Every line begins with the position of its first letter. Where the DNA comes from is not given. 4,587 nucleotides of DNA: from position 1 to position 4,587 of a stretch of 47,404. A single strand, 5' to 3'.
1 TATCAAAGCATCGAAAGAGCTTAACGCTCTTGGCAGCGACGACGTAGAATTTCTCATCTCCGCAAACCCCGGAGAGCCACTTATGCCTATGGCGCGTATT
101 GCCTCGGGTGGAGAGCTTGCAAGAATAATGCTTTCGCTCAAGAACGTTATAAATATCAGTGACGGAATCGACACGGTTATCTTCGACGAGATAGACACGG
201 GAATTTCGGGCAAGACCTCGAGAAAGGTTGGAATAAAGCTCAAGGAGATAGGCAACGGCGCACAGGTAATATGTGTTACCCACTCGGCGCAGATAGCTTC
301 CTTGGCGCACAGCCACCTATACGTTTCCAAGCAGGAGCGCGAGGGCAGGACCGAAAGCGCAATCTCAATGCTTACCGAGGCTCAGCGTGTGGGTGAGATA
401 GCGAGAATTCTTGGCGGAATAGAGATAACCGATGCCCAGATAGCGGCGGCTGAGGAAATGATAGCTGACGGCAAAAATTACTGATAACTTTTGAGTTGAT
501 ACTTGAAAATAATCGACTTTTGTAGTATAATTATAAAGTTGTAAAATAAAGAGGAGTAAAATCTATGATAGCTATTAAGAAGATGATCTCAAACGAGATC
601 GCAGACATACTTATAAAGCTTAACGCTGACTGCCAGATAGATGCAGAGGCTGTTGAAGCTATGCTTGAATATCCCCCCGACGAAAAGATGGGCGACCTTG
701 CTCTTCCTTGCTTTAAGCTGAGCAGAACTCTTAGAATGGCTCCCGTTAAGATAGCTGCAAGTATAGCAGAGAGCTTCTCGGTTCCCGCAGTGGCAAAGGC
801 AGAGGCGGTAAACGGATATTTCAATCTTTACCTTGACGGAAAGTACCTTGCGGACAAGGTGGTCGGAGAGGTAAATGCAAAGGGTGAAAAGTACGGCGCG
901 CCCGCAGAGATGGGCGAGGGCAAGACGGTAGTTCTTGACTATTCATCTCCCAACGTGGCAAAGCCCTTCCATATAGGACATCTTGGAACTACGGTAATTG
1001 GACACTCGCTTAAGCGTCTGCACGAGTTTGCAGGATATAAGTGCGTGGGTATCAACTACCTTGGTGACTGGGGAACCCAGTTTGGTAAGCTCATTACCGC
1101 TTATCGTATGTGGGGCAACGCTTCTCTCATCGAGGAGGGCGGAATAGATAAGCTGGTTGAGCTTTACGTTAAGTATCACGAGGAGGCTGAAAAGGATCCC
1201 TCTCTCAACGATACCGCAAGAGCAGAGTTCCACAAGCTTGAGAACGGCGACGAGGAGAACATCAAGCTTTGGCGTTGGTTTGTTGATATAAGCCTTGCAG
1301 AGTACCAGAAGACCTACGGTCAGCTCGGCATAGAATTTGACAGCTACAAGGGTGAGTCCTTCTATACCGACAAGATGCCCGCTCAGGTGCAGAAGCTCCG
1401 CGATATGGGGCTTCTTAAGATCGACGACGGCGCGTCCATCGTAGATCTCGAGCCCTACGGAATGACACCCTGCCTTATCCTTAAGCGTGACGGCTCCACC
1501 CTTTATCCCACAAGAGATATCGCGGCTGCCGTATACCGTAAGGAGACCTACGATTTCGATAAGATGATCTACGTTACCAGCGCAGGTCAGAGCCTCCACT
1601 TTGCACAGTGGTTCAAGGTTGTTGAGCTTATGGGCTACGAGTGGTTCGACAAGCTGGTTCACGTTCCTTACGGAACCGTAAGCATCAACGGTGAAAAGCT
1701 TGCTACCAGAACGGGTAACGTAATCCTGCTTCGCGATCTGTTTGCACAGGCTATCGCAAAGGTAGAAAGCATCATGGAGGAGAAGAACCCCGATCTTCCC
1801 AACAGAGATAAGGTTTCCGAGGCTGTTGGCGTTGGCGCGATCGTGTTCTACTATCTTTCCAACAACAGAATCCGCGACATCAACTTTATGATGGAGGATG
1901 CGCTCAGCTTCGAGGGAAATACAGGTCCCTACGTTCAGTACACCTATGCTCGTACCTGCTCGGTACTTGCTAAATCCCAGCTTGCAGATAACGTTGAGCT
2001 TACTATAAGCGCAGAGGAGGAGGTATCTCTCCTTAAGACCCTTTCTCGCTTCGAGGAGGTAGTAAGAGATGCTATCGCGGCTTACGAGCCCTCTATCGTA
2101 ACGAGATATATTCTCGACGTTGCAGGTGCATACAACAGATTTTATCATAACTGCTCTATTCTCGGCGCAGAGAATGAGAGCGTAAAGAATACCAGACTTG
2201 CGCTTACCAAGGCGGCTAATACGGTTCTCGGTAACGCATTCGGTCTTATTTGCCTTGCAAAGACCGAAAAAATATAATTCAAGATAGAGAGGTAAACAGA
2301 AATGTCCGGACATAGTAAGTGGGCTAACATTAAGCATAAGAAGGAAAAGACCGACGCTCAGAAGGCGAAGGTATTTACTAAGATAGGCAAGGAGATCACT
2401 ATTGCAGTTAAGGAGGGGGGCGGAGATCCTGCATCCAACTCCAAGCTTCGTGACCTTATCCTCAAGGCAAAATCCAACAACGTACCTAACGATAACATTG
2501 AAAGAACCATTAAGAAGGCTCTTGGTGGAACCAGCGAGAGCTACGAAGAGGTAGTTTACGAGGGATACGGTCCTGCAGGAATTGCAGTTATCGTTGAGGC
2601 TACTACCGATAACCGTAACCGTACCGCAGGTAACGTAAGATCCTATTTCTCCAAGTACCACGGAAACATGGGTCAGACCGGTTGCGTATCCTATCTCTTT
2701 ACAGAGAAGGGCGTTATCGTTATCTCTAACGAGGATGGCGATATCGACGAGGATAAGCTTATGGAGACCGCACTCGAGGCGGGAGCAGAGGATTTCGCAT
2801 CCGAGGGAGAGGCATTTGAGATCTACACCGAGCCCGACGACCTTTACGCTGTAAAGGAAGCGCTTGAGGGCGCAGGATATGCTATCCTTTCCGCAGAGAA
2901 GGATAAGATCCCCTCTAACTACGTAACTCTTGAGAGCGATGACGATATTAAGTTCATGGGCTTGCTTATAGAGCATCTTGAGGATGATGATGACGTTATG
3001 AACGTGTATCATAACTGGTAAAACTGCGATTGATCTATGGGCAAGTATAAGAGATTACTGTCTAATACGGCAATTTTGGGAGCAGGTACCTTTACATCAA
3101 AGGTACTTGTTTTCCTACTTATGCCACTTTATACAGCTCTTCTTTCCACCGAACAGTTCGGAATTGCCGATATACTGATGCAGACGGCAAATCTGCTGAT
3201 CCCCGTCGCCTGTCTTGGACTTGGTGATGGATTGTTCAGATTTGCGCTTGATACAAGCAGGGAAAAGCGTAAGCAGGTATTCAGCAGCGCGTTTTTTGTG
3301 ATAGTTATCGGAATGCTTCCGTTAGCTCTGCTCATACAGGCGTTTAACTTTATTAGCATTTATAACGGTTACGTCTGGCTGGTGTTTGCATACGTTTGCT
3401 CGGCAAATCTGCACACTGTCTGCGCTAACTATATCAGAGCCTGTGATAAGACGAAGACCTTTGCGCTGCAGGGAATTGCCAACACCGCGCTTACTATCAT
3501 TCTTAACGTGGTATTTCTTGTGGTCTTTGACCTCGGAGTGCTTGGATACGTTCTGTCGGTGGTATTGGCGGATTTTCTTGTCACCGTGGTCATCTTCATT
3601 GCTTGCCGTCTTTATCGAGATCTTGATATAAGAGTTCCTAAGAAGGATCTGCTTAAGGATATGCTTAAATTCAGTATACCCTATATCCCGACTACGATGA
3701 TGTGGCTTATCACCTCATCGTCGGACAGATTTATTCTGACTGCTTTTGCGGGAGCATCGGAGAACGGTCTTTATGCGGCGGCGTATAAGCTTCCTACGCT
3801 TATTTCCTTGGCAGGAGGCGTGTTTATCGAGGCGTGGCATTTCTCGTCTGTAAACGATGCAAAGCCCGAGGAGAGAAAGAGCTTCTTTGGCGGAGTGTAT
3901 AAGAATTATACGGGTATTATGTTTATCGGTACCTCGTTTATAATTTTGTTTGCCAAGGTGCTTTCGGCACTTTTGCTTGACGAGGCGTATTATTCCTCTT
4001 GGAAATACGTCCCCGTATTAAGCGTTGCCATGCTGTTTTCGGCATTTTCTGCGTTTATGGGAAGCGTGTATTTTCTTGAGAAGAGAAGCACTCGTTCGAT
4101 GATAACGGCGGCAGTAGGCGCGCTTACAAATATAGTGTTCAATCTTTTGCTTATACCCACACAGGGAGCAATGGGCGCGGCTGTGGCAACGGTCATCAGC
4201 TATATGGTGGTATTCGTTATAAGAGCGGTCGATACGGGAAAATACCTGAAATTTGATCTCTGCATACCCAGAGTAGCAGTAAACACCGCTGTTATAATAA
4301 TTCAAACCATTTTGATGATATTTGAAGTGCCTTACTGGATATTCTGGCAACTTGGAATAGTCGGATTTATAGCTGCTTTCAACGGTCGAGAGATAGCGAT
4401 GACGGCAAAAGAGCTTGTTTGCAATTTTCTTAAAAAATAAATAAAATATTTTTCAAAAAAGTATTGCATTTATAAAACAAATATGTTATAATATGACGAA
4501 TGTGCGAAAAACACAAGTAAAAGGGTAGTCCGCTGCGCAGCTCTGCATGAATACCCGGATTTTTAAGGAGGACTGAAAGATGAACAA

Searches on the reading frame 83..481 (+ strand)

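Call 89: search_protein_families(library=pfam, proteins=[window:83-481:+], max_evalue=0.001)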
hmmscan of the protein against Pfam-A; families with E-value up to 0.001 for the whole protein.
window:83-481:+ (133 aa): 1 family
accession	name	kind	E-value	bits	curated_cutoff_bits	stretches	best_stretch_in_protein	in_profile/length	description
PF02463.25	SMC_N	-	2.1e-06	27.8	40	1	8-86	138-216/220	RecF/RecN/SMC N terminal domain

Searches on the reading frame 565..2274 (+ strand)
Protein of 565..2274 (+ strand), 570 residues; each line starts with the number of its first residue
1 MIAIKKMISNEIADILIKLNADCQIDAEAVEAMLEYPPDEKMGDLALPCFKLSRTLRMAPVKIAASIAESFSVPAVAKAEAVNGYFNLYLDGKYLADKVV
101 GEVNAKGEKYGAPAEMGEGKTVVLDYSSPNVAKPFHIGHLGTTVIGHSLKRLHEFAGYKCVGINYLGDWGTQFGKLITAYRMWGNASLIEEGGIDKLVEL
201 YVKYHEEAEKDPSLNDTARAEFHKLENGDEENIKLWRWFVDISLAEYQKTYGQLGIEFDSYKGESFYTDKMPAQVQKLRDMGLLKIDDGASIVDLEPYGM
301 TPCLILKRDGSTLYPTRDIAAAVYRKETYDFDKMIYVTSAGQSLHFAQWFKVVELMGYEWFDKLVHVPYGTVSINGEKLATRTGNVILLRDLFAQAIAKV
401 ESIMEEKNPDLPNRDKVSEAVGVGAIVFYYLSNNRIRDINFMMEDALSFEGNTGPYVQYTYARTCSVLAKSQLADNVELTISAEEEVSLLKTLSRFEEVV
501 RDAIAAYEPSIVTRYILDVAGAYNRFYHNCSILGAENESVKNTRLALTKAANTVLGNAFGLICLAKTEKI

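Call 89: search_protein_families(library=pfam, proteins=[window:565-2274:+], max_evalue=0.001)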
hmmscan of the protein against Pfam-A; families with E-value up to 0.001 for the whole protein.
window:565-2274:+ (570 aa): 3 families
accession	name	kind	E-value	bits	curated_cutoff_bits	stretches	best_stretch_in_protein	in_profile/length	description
PF00750.26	tRNA-synt_1d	-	1.4e-91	307.5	23.3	1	114-441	14-347/349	tRNA synthetases class I (R), catalytic domain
PF05746.21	DALR_1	-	2.6e-26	92.4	22.3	1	457-568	1-115/117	DALR anticodon binding domain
PF03485.21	Arg_tRNA_synt_N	-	1.6e-13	51.5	21.5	1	6-90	5-85/85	Arginyl tRNA synthetase N terminal domain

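Call 107: list_cluster_members(proteins=[window:565-2274:+, window:25358-26755:-, window:24253-25338:-, window:2302-3018:+, P0204, P0060, P0286, P0293])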
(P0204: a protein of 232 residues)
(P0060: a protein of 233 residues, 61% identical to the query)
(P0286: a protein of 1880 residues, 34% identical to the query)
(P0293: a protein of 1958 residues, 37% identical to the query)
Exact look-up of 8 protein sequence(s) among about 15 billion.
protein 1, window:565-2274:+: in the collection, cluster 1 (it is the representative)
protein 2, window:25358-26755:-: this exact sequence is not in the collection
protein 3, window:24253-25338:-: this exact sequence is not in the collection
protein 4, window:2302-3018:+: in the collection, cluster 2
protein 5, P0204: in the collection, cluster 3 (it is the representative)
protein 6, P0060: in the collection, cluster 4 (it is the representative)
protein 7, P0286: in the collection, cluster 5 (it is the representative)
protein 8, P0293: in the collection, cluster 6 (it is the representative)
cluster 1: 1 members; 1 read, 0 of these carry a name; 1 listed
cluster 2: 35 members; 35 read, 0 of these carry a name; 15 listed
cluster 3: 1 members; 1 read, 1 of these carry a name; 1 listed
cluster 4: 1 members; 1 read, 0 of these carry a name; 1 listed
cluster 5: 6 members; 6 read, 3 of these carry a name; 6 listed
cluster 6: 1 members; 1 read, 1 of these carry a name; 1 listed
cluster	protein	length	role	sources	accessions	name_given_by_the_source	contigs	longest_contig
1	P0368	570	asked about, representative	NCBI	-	-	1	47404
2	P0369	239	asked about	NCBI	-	-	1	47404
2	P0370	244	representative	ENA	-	-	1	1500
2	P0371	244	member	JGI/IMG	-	-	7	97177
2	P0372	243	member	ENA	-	-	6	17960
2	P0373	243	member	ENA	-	-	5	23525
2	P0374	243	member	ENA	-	-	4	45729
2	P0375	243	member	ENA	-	-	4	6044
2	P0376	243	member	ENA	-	-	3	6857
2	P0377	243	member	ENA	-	-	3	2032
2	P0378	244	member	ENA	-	-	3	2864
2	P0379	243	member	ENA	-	-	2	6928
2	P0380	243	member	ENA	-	-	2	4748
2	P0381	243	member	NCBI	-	-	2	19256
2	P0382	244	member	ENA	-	-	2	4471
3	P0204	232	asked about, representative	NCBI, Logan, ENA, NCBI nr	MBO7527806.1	MAG: hypothetical protein J6T74_07965 [Clostridia bacterium] | hypothetical protein [Clostridia bacterium]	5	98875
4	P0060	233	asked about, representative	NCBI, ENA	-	-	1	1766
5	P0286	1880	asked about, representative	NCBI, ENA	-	-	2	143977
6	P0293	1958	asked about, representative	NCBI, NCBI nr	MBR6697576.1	MAG: InlB B-repeat-containing protein [Lachnospiraceae bacterium] | InlB B-repeat-containing protein [Lachnospiraceae bacterium]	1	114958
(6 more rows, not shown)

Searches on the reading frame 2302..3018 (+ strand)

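Call 89: search_protein_families(library=pfam, proteins=[window:2302-3018:+], max_evalue=0.001)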
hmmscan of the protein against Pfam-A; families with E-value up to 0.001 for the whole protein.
window:2302-3018:+ (239 aa): 2 families
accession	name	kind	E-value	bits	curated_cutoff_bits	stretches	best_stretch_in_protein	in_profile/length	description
PF01709.26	Transcrip_reg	-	7.3e-61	205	27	1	81-239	1-160/160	TACO1/YebC second and third domain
PF20772.2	TACO1_YebC_N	-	8.9e-34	116.2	36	1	5-75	1-72/73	TACO1/YebC protein N-terminal domain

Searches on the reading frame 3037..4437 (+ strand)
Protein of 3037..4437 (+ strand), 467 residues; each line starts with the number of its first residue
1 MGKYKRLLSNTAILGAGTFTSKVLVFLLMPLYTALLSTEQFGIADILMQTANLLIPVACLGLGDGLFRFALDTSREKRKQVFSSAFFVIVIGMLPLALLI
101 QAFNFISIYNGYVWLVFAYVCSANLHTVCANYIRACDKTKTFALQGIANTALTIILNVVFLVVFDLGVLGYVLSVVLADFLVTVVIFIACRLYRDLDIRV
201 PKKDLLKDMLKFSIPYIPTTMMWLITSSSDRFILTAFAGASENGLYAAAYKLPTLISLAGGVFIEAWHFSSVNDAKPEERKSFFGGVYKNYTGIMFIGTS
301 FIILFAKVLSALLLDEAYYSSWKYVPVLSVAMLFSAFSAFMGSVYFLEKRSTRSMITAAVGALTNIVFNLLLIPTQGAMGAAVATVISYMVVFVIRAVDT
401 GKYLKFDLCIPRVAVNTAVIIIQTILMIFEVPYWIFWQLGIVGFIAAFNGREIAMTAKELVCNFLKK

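Call 89: search_protein_families(library=pfam, proteins=[window:3037-4437:+], max_evalue=0.001)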
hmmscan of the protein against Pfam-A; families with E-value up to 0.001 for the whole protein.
window:3037-4437:+ (467 aa): 2 families
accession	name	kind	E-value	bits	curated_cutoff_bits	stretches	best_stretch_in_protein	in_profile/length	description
PF01943.22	Polysacc_synt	-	1.1e-18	68.1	28.2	1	7-258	1-256/274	Polysaccharide biosynthesis protein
PF03023.19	MurJ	-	0.00037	19.7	27.4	1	329-428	328-426/451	Lipid II flippase MurJ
